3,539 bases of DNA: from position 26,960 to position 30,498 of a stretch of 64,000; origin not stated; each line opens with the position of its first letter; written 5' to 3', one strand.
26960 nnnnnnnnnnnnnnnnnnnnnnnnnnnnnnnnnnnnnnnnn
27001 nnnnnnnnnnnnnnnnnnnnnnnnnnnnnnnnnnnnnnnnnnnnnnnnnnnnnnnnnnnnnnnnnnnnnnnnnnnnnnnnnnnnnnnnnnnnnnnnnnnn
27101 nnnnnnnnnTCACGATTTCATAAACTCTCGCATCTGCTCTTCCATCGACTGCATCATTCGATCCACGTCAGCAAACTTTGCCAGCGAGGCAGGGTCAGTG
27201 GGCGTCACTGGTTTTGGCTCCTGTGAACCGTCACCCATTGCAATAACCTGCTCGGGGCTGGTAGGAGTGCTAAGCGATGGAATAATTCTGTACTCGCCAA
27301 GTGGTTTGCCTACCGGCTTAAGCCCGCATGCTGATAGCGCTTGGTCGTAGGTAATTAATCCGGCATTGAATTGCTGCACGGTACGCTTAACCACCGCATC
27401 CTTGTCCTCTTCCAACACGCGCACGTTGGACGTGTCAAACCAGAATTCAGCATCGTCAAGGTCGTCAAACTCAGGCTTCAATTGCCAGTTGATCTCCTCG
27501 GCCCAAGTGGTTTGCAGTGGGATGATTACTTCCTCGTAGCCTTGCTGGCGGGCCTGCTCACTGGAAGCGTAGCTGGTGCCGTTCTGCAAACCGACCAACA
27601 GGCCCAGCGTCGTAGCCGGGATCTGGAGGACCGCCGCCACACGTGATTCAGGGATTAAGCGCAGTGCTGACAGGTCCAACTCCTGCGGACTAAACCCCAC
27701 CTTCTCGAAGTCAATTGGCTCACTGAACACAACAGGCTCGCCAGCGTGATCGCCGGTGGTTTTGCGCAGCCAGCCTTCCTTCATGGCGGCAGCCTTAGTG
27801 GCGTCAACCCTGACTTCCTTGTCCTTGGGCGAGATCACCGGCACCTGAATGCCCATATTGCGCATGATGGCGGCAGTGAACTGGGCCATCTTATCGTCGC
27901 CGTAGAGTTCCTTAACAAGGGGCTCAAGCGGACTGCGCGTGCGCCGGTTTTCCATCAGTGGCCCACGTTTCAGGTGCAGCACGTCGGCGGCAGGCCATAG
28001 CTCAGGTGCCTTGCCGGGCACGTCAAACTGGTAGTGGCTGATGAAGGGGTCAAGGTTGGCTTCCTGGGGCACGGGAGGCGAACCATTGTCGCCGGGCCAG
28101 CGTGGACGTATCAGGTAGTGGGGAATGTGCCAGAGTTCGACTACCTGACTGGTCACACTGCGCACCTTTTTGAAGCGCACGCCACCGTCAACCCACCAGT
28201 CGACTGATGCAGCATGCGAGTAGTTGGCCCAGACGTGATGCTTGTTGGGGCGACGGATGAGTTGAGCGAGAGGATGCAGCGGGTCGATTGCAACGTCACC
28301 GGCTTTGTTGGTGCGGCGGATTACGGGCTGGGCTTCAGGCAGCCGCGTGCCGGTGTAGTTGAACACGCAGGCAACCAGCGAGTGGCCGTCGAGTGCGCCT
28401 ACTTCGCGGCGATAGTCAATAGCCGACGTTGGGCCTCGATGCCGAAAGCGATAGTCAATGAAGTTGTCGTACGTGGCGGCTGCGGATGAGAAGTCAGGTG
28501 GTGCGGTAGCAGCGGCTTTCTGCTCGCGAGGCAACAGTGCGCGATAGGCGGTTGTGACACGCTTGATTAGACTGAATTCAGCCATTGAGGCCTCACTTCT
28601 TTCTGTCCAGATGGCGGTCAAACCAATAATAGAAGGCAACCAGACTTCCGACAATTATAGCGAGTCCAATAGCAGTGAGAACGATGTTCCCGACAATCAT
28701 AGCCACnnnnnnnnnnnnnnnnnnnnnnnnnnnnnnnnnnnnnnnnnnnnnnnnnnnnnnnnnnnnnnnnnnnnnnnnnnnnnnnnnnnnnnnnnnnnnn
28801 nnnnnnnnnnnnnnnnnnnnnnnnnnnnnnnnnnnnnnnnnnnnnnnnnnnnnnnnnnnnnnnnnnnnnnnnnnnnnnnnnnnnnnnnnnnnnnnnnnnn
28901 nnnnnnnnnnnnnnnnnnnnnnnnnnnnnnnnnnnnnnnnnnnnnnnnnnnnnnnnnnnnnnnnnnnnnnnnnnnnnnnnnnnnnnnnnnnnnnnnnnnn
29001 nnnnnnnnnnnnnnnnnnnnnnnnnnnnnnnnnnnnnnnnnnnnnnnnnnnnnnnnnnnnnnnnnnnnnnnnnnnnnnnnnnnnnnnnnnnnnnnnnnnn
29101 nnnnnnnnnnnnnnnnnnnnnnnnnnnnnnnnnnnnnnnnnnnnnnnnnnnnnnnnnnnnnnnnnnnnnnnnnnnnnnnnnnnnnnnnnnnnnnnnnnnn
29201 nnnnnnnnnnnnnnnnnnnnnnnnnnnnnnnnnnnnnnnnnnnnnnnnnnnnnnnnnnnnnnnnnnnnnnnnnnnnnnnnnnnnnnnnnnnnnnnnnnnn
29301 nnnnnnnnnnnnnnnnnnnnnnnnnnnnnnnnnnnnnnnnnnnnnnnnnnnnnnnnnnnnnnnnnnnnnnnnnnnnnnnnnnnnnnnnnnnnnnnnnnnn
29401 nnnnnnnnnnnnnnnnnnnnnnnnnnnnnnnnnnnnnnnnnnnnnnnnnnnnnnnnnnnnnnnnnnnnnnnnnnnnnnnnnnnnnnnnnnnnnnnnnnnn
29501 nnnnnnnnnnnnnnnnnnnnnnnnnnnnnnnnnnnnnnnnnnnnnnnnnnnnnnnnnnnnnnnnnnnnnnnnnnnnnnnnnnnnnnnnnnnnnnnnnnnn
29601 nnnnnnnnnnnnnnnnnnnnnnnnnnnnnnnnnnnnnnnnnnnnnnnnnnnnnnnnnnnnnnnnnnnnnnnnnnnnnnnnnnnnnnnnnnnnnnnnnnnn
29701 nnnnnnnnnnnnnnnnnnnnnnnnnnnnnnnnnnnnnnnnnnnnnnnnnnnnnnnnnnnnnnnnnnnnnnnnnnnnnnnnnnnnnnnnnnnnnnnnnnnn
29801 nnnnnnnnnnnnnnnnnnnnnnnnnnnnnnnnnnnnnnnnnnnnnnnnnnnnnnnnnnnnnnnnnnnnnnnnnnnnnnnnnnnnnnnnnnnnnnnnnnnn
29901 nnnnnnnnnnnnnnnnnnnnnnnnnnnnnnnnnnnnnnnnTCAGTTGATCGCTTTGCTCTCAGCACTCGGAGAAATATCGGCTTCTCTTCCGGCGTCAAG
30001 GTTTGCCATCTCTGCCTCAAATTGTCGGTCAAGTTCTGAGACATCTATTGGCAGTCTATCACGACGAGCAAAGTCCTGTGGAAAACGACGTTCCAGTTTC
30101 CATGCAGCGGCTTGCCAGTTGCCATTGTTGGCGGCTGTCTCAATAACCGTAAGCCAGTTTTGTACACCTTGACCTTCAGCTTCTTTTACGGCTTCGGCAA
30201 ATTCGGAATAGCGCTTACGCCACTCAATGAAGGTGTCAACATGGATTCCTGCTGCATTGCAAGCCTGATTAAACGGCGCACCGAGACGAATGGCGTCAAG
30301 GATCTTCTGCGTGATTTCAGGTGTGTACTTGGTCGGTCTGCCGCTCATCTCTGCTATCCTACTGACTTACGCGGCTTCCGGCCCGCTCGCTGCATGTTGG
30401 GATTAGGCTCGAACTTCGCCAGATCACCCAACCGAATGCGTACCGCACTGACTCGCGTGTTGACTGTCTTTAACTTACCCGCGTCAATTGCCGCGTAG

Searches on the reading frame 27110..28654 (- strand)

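Call 7: search_protein_families(library=pfam, proteins=[window:27110-28654:-], max_evalue=0.01)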
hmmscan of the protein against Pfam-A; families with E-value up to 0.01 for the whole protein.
window:27110-28654:- (514 aa): 1 family
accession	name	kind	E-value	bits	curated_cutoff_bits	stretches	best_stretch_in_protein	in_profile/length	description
PF04860.17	Phage_portal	-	1.2e-27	97.4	39.1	1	119-440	27-317/321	Phage portal protein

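Call 8: search_protein_families(library=phrogs, proteins=[window:27110-28654:-], max_evalue=0.001)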
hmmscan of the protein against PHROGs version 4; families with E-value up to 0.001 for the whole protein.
window:27110-28654:- (514 aa): 3 families
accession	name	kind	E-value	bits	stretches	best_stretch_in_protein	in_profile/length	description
phrog_2662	-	head and packaging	2.9e-36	126.3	1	89-502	65-472/717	portal protein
phrog_12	-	head and packaging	4.4e-25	89.8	1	121-480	123-445/646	portal protein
phrog_5929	-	head and packaging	1.7e-14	54.7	1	258-454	6-191/228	portal protein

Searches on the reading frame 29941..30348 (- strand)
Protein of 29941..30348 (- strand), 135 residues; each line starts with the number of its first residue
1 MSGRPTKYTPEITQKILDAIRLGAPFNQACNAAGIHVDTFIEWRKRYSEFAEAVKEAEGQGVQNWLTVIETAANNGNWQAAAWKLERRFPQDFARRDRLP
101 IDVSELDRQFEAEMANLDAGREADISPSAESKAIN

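Call 7: search_protein_families(library=pfam, proteins=[window:29941-30348:-], max_evalue=0.01)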
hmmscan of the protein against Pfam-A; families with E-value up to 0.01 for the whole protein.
window:29941-30348:- (135 aa): 3 families
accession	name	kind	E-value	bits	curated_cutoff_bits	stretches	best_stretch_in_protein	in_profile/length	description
PF20901.3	Sf6_terminase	-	2e-06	28.3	27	1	8-91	1-74/106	Bacteriophage Sf6, terminase small subunit-like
PF01527.26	HTH_Tnp_1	-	0.00065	20.3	24.1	1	4-53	3-52/75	Transposase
PF13551.12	HTH_29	-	0.0051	17.3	28.1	0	15-49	3-38/64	Winged helix-turn helix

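Call 8: search_protein_families(library=phrogs, proteins=[window:29941-30348:-], max_evalue=0.001)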
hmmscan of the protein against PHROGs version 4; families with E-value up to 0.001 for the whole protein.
window:29941-30348:- (135 aa): 5 families
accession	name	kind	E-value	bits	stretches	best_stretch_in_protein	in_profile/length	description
phrog_4102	-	head and packaging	9.3e-26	92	1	2-105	9-122/166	terminase small subunit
phrog_309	-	head and packaging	1.6e-11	45.8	1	3-61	133-194/319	terminase small subunit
phrog_1482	-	head and packaging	4e-10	40.5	1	2-77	9-85/147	terminase small subunit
phrog_4044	-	head and packaging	4.7e-06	27.2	1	7-60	23-76/180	terminase small subunit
phrog_3064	-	head and packaging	1.8e-05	25.3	1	27-73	85-130/175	terminase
